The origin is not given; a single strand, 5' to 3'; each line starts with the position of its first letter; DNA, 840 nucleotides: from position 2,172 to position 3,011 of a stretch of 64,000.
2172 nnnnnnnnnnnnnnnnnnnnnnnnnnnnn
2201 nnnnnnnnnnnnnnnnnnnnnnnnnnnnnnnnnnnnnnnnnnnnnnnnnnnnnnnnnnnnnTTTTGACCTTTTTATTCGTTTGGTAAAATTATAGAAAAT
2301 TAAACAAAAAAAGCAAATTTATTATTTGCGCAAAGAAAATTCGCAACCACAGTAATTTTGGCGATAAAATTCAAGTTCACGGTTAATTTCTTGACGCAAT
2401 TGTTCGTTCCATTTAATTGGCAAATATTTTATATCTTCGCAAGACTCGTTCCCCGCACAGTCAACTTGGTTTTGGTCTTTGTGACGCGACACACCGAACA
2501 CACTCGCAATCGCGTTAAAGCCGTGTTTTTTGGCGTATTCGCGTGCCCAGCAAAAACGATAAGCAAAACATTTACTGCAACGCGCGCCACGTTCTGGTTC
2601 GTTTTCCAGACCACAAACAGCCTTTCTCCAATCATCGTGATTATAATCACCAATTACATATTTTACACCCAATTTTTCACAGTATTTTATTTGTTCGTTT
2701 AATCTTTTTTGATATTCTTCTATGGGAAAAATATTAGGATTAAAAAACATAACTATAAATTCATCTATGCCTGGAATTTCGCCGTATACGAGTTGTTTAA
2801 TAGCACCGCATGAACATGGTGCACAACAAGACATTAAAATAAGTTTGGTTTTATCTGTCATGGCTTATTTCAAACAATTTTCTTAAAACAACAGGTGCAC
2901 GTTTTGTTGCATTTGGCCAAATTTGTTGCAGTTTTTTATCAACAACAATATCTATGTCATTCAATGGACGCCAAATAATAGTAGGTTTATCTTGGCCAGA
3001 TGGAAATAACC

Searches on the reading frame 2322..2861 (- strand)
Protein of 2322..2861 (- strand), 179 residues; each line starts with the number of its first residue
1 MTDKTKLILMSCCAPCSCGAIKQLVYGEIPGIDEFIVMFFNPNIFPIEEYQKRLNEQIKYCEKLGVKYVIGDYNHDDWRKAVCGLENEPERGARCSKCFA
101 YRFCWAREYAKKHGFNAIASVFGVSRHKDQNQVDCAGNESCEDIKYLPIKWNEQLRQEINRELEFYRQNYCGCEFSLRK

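Call 7: search_protein_families(library=pfam, proteins=[window:2322-2861:-], max_evalue=0.01)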
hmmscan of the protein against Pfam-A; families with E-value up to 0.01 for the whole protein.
window:2322-2861:- (179 aa): 1 family
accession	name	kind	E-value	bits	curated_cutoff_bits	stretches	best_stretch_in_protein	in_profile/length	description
PF02677.20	QueH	-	1.4e-44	152.7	23.5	1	7-178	1-174/175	Epoxyqueuosine reductase QueH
